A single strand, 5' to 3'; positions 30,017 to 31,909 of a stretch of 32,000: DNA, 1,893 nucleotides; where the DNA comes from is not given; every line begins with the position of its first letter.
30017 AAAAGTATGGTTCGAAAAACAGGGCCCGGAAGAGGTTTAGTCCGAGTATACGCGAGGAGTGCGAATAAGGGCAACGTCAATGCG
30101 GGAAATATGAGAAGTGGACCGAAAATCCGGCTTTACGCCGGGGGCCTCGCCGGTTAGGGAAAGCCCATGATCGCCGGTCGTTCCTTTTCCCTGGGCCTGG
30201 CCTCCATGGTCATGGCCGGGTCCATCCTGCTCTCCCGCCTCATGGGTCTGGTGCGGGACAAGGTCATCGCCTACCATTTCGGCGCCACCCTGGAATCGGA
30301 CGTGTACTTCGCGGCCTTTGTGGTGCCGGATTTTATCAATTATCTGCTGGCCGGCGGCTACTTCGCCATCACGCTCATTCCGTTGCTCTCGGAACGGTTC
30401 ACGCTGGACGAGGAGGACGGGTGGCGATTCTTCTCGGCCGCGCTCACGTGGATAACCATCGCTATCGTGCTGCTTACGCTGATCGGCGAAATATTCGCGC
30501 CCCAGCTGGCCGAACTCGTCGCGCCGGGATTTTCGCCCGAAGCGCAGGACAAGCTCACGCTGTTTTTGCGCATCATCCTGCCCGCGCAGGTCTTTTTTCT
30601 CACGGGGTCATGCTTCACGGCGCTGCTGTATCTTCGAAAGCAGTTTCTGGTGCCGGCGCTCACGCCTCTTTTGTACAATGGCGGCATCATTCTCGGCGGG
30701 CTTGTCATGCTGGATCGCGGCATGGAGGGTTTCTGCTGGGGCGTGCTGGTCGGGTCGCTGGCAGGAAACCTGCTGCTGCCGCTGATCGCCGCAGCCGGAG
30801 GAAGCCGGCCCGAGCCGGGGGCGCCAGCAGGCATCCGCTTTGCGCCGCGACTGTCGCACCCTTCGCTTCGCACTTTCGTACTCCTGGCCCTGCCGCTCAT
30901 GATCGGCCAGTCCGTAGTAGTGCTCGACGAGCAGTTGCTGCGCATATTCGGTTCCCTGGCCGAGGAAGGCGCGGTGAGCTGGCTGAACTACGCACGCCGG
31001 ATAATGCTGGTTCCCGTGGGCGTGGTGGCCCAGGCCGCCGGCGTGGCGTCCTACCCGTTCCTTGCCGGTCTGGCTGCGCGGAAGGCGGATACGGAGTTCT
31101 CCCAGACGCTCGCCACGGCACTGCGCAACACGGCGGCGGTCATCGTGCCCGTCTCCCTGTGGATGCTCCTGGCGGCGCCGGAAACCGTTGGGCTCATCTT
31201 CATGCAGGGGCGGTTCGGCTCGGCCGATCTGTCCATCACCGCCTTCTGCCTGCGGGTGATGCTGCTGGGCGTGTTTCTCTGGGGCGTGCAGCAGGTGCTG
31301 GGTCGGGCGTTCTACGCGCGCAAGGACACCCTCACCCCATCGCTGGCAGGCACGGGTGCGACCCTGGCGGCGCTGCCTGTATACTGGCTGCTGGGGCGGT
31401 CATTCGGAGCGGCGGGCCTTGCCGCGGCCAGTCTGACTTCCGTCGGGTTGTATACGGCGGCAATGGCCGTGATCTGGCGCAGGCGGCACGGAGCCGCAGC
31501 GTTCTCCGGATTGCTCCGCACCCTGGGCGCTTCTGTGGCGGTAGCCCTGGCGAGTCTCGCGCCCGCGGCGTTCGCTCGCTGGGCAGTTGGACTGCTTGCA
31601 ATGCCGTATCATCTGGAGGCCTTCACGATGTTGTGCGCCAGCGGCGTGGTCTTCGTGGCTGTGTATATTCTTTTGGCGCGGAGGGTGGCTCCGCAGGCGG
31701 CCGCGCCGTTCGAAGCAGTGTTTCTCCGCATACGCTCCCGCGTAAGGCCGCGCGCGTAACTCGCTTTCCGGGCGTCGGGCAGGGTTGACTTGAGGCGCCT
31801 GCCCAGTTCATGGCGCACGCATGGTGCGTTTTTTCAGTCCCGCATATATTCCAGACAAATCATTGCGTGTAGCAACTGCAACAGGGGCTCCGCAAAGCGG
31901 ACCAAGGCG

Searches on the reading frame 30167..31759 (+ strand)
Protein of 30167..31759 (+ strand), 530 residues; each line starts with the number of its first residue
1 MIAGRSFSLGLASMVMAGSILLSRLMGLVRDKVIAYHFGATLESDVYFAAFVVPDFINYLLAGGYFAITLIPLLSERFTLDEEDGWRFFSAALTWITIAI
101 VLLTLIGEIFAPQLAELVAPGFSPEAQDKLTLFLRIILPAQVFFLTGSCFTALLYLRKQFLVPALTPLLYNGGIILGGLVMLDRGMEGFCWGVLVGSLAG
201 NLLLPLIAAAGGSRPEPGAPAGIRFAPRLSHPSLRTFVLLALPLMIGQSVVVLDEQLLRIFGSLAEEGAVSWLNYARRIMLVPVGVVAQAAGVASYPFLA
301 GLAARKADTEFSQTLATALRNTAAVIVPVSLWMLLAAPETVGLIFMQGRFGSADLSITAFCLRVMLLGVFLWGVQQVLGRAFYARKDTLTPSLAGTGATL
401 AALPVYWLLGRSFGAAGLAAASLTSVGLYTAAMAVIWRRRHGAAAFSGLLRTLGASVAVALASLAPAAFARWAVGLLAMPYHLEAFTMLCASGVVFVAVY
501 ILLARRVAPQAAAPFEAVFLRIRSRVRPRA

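Call 36: search_protein_families(library=pfam, proteins=[window:30167-31759:+], max_evalue=0.00001)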
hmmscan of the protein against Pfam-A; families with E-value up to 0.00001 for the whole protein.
window:30167-31759:+ (530 aa): 1 family
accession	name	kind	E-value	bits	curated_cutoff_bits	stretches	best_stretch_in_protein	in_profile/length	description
PF03023.19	MurJ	-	8.3e-65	219.6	27.4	1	34-469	1-432/451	Lipid II flippase MurJ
